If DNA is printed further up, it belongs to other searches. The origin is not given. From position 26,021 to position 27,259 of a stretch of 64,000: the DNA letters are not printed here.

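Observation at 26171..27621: Low-GC two-gene cassette: membrane-anchored protein + PD-(D/E)xK nuclease-like protein, next to the IS110 remnant. Candidate novel defense or abortive-infection module.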

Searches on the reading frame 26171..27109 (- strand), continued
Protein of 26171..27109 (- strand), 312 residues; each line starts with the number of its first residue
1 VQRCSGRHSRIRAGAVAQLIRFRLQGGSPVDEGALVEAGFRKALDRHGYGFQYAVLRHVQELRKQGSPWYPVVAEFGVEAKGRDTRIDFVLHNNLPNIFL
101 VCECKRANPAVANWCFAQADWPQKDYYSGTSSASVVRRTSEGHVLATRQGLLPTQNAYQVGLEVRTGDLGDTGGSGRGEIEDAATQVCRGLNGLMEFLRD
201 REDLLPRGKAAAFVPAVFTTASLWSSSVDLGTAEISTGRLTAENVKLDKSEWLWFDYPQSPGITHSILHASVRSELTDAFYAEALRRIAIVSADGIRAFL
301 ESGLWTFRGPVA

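Call 39: search_protein_representatives(alignment_id=A1)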
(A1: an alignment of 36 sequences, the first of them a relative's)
Query: 36 sequences, 286 profile positions. Proteins with E-value up to 0.001 (for the whole library): 1963; up to 1e-10: 1215; up to 1e-30: 701. The best 150 are listed.
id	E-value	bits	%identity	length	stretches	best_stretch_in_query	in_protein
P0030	1.6e-110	385.2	-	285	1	1-282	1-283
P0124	1.2e-107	375.7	-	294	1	7-283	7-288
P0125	4.6e-107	373.8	-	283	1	1-282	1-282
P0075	6.9e-104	363.4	-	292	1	1-280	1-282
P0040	1.1e-103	362.7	-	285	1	12-284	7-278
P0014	2.9e-103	361.4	-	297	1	11-283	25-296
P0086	5.7e-103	360.4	-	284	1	3-282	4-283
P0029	8.5e-103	359.8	-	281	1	6-282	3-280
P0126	1.6e-102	358.9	-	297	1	4-283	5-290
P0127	7.3e-101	353.5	-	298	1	2-282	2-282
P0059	1.3e-98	346.1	-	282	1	1-278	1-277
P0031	1.2e-97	342.9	-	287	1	4-282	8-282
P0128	1.3e-97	342.8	-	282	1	11-282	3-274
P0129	2.1e-97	342.1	-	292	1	9-278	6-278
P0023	3.1e-97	341.6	-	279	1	8-282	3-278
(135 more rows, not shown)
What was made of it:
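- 1,963 representatives of 50%-identity clusters at E<=1e-3, of which 701 at E<=1e-30 (call 39).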

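Call 43: search_protein_families(library=pfam, alignment_id=A2, max_evalue=0.0001)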
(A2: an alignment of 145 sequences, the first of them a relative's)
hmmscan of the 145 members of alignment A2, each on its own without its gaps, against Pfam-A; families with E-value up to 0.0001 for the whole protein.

A. member 1, L003:6623-7930:+ (436 aa): 3 families
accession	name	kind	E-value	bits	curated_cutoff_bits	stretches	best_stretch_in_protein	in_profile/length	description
PF00069.31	Pkinase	-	1.5e-41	143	31.7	1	15-242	8-253/263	Protein kinase domain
PF07714.23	PK_Tyr_Ser-Thr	-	7.3e-28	98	23.1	1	15-212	8-210/258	Protein tyrosine and serine/threonine kinase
PF17667.7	Pkinase_fungal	-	6.5e-05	22.3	24.1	0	122-192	305-378/387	Fungal protein kinase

B. families by the number of members that match (of 145 scanned): 150 families (the first 25 are shown)
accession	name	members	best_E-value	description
PF01979.26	Amidohydro_1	4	2.6e-52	Amidohydrolase family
PF07969.17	Amidohydro_3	4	7.8e-17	Amidohydrolase family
PF07669.17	Eco57I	3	3e-49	Eco57I restriction-modification methylase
PF02518.31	HATPase_c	3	1.3e-28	Histidine kinase-, DNA gyrase B-, and HSP90-like ATPase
PF12890.13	DHOase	3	3.2e-17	Dihydro-orotase-like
PF01381.28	HTH_3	3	9.8e-13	Helix-turn-helix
PF13560.12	HTH_31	3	1.1e-12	Helix-turn-helix domain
PF24447.1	RE_BanI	2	3e-66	Type II restriction enzyme BanI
PF00072.30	Response_reg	2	1.7e-36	Response regulator receiver domain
PF07690.21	MFS_1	2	8.2e-34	Major Facilitator Superfamily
PF13460.12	NAD_binding_10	2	5.9e-33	NAD(P)H-binding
PF02254.24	TrkA_N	2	1.5e-32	TrkA-N domain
PF13676.11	TIR_2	2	3.3e-22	TIR domain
PF05368.20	NmrA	2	9.7e-22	NmrA-like family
PF00512.31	HisKA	2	1.1e-19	His Kinase A (phospho-acceptor) domain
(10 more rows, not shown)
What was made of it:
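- The commonest neighbour Pfam family is found in 4 of 145 neighbours (call 43). N6_Mtase and Eco57I occur in 2-3 of 145 neighbours (call 43).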

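Call 44: search_protein_families(library=pfam, proteins=[L014:143-3055:+, L014:3084-5879:+, L027:1219-3987:+, L026:2952-5486:+, L034:3370-5835:+, L017:3742-5928:+, L012:1225-5865:+, L018:3545-6805:+, L026:1310-2956:+], max_evalue=0.00001)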
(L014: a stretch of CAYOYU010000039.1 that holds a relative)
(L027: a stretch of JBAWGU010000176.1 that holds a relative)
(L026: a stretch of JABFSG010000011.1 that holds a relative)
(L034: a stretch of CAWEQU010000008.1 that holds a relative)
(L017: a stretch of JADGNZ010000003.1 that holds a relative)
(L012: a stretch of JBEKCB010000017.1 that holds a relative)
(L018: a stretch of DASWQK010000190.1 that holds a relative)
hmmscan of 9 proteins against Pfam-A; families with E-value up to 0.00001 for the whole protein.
L014:143-3055:+ (971 aa): 1 family
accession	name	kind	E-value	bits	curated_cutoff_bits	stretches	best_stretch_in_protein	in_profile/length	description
PF06634.17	DUF1156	-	3.4e-20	72.4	24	1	15-95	1-73/73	Protein of unknown function (DUF1156)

L014:3084-5879:+ (932 aa): 1 family
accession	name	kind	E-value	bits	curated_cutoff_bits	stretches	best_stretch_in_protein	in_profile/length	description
PF04465.17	DUF499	-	3.5e-30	105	23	1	124-673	23-593/1024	Protein of unknown function (DUF499)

L027:1219-3987:+ (923 aa): 2 families
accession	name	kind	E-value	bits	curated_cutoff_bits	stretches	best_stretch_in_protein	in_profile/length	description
PF00912.28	Transgly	-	3.4e-56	189.9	27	1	193-374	6-177/178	Transglycosylase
PF00905.27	Transpeptidase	-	1.6e-30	106.8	22.1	1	472-745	2-298/299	Penicillin binding protein transpeptidase domain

L026:2952-5486:+ (845 aa): 2 families
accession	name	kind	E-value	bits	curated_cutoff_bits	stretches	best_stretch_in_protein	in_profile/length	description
PF04851.21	ResIII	-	9.8e-07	29.3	22.5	1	124-278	2-147/164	Type III restriction enzyme, res subunit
PF10544.15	T5orf172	-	1.7e-06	28.9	20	1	20-109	2-99/101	T5orf172 domain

L034:3370-5835:+ (822 aa): 4 families
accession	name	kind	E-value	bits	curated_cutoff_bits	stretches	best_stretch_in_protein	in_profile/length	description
PF07669.17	Eco57I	-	3e-49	167.8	25.3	1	293-491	1-171/171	Eco57I restriction-modification methylase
PF02384.22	N6_Mtase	-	1.7e-18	67.5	20.4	2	390-520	122-248/311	N-6 DNA Methylase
PF20473.4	MmeI_Mtase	-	1.2e-10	41.4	27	1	213-447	19-188/259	MmeI, DNA-methyltransferase domain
PF12950.13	TaqI_C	-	4.2e-06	27.4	26.5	0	663-783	20-117/118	TaqI-like C-terminal specificity domain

L017:3742-5928:+ (729 aa): 3 families
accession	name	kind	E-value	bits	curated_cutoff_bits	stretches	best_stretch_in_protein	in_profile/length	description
PF00072.30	Response_reg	-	1.7e-36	125.2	30.2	2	488-597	1-111/111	Response regulator receiver domain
PF02518.31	HATPase_c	-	1.3e-28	100.1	26.4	1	347-462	2-110/111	Histidine kinase-, DNA gyrase B-, and HSP90-like ATPase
PF00512.31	HisKA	-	1.1e-19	70.7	26.9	1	233-300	2-66/66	His Kinase A (phospho-acceptor) domain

L012:1225-5865:+ (1547 aa): 3 families
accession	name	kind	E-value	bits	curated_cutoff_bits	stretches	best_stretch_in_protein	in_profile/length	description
PF07669.17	Eco57I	-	1.5e-23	84.2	25.3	1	533-873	2-165/171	Eco57I restriction-modification methylase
PF22654.1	DUF7008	-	1.7e-11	44.3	42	1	1289-1451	1-166/368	Domain of unknown function (DUF7008)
PF02384.22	N6_Mtase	-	6.9e-06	26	20.4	0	774-891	112-232/311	N-6 DNA Methylase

L018:3545-6805:+ (1087 aa): 3 families
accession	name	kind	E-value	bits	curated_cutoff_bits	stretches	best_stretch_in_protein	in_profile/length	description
PF07494.17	Reg_prop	-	2.9e-25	85.5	20.4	0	98-121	1-24/24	Two component regulator propeller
PF07730.19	HisKA_3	-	5.7e-07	30.4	24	1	875-944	1-68/68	Histidine kinase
PF02518.31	HATPase_c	-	9.5e-07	29.7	26.4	1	991-1079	3-106/111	Histidine kinase-, DNA gyrase B-, and HSP90-like ATPase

L026:1310-2956:+ (549 aa): 1 family
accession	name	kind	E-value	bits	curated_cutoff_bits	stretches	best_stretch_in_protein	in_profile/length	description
PF07669.17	Eco57I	-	1.4e-36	126.6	25.3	1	102-281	1-171/171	Eco57I restriction-modification methylase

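Call 45: search_dna_similar(query=P0001, collection=plasmids, mode=protein, max_evalue=0.001, max_rows=20)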
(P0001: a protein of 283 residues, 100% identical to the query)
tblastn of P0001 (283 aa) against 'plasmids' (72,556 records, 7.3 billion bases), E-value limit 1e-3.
No match.

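Call 46: search_dna_similar(query=P0001, collection=phages, mode=protein, max_evalue=0.001, max_rows=20)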
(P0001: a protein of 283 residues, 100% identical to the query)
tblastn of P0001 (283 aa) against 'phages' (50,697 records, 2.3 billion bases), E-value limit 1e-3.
No match.
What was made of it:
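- Tried and rejected: tblastn against GenBank phages and PLSDB plasmids (calls 45, 46).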

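Call 49: find_encoding_contigs(protein=P0001, flank=10000, max_places=2)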
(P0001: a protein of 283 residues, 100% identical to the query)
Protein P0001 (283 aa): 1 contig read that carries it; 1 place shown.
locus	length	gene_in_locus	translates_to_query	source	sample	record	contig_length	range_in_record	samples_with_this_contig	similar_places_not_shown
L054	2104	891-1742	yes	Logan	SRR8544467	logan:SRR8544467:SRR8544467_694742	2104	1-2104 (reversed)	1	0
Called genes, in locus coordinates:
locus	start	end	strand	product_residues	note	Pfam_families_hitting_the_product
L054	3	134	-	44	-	?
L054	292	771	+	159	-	-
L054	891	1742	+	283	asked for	-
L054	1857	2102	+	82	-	?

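Call 50: search_protein_families(library=padloc, alignment_id=A2, max_evalue=0.00001)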
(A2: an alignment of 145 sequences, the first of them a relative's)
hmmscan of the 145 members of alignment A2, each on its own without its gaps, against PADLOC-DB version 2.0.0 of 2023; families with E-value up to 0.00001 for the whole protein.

A. member 1, L003:6623-7930:+ (436 aa): 34 families (the best 25 are shown)
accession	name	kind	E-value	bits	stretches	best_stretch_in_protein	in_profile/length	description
PDLC04042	PD-T4-6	-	4.8e-69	231.2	1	4-260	8-278/292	-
PDLC04053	PD-T4-6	-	1.4e-66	223.1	1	6-258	10-275/311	-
PDLC04060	PD-T4-6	-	7.5e-65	217.7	1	5-256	8-271/486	-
PDLC04043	PD-T4-6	-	1.2e-62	210.4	1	6-259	16-281/452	-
PDLC04061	PD-T4-6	-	3.1e-62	209.7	1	4-257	15-286/510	-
PDLC04054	PD-T4-6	-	3.7e-56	189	1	12-260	16-279/347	-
PDLC04039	PD-T4-6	-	1.5e-54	183.7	1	13-253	21-274/458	-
PDLC04052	PD-T4-6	-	7.4e-53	178.4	1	5-260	9-282/496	-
PDLC04057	PD-T4-6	-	8.8e-53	177.9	1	5-268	8-284/443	-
PDLC04047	PD-T4-6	-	1.5e-52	176.7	1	5-283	10-291/327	-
PDLC04040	PD-T4-6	-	3.3e-51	172.7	1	15-266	3-277/547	-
PDLC04138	mad6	-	4.9e-51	172.4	1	15-257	60-316/659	mads_6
PDLC04048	PD-T4-6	-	7.6e-50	168.2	1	4-289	9-296/354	-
PDLC04064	PD-T4-6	-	3e-48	162.6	1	14-209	28-222/369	-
PDLC04041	PD-T4-6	-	3.4e-47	159.7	1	11-283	33-315/443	-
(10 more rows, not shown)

B. families by the number of members that match (of 145 scanned): 160 families (the first 25 are shown)
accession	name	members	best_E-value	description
PDLC03626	REase_MTase_IIG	3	1.4e-47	Type IIG restriction enzyme-methyltransferase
PDLC03665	Control_protein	3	2e-11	control protein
PDLC04134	mad2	3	2.1e-11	mads_2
PDLC02926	HTH_VI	3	4.7e-11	-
PDLC04142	capH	3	1e-07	capH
PDLC03952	RmrA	3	1.3e-06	-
PDLC03375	MTase_II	2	1.1e-52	Type II methyltransferase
PDLC03483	REase_II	2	8.1e-44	Type II restriction enzyme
PDLC03313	MTase_II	2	2.9e-34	Type II methyltransferase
PDLC03338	MTase_II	2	5.5e-17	Type II methyltransferase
PDLC03664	Control_protein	2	6.2e-13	control protein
PDLC02012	SAVED5--SAVED_TIR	2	5.4e-11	-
PDLC03951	RmrA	2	4.4e-08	-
PDLC03947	RmrA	2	8.4e-07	-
PDLC00727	Effector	2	8.1e-06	TIR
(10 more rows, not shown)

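Call 53: find_encoding_contigs(protein=P0002, flank=6000, max_places=2)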
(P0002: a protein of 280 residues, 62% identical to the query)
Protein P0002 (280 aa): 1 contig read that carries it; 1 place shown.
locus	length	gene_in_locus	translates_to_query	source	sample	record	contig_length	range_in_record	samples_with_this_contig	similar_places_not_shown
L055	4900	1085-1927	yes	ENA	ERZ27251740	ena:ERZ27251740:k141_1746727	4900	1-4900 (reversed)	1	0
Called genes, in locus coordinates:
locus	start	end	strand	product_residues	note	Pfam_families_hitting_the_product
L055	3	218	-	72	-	?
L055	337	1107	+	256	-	-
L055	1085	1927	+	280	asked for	-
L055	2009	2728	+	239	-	-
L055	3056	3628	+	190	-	-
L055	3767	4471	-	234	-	-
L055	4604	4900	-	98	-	?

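Call 54: find_encoding_contigs(protein=P0005, flank=8000, max_places=2)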
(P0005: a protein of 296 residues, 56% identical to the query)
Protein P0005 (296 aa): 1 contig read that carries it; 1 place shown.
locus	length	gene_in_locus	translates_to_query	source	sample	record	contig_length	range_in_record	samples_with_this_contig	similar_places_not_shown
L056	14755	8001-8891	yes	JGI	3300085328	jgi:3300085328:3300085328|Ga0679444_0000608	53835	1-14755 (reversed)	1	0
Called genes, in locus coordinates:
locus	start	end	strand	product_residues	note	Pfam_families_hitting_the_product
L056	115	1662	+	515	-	PF00450:Peptidase_S10 (faint)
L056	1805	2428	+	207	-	-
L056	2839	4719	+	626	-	PF07715:Plug, PF00593:TonB_dep_Rec_b-barrel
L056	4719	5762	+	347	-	PF01497:Peripla_BP_2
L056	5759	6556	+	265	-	PF00005:ABC_tran, PF02463:SMC_N (faint), PF13304:AAA_21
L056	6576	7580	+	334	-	PF01032:FecCD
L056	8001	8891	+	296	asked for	-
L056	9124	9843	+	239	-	-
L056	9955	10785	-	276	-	-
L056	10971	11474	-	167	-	PF18563:TubC_N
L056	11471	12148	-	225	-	PF12307:DUF3631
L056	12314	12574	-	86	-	PF12728:HTH_17 (weak)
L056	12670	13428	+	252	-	-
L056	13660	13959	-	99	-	-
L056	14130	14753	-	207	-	?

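Call 56: search_protein_families(library=pfam, proteins=[L055:2009-2725:+, L056:9124-9840:+, L055:337-1104:+, L055:3056-3625:+, L056:9955-10782:-, L005:9232-10023:+], max_evalue=0.01)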
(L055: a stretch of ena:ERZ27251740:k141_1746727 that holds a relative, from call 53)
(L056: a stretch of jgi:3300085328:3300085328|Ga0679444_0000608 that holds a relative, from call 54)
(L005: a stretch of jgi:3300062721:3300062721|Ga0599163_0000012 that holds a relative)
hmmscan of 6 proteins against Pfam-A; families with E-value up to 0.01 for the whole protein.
L055:2009-2725:+ (239 aa): 0 families

L056:9124-9840:+ (239 aa): 0 families

L055:337-1104:+ (256 aa): 1 family
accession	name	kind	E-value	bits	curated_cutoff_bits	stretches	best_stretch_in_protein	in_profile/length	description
PF10186.14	ATG14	-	0.0015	18.2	33.2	1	131-193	58-120/347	Vacuolar sorting 38 and autophagy-related subunit 14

L055:3056-3625:+ (190 aa): 0 families

L056:9955-10782:- (275 aa): 0 families

L005:9232-10023:+ (264 aa): 0 families

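Call 60: search_protein_families(library=phrogs, proteins=[P0001], max_evalue=0.1)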
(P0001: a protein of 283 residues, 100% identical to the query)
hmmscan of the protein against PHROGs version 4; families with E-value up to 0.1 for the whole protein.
P0001 (283 aa): 0 families

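Call 68: find_encoding_contigs(protein=P0057, flank=8000, max_places=1)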
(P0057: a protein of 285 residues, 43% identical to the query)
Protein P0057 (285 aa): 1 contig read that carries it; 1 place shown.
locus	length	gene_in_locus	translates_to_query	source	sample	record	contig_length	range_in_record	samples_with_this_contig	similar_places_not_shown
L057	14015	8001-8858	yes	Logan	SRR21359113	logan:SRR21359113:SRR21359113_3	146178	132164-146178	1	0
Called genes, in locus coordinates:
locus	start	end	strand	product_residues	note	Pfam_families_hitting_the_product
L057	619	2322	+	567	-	PF01839:FG-GAP (faint), PF13517:FG-GAP_3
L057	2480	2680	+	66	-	-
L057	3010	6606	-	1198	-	PF25390:WD40_RLD, PF00415:RCC1 (weak), PF13540:RCC1_2 (weak), PF00415:RCC1, PF13540:RCC1_2, PF25390:WD40_RLD, PF13540:RCC1_2, PF13540:RCC1_2, +2 more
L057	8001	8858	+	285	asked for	-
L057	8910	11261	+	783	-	PF00270:DEAD, PF04851:ResIII, PF18766:SWI2_SNF2, PF00271:Helicase_C (weak), PF08463:EcoEI_R_C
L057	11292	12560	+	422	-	-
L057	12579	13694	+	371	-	PF01420:Methylase_S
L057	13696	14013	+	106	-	?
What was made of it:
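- Closest known: Type IV restriction enzymes of the Mrr type. Same: L057, L012, L026, L034 and L014 show the same kind of placement (calls 44, 68).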

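Call 69: find_encoding_contigs(protein=P0100, flank=8000, max_places=1)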
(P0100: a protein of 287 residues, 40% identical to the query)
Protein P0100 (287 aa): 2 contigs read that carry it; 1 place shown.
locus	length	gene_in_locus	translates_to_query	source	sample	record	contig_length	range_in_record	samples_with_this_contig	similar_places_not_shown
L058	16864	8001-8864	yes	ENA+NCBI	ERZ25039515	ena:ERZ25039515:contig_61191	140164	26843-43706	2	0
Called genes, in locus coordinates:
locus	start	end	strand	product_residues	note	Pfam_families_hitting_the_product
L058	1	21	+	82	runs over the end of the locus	-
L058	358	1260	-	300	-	PF01066:CDP-OH_P_transf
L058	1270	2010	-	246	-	PF00483:NTP_transferase, PF12804:NTP_transf_3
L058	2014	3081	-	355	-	PF00155:Aminotran_1_2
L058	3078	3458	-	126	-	-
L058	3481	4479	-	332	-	PF01904:DUF72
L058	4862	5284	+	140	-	PF07884:VKOR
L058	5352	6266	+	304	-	PF00850:Hist_deacetyl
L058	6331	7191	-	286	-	PF11276:DUF3078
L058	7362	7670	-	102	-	PF01741:MscL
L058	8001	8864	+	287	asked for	-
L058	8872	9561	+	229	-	-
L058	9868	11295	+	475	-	PF01593:Amino_oxidase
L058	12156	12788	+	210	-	PF00072:Response_reg, PF00196:GerE, PF04545:Sigma70_r4 (faint), PF08281:Sigma70_r4_2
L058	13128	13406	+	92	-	PF05532:CsbD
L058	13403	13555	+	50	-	-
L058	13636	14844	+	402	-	-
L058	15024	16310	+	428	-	PF20245:DUF6600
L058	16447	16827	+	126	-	-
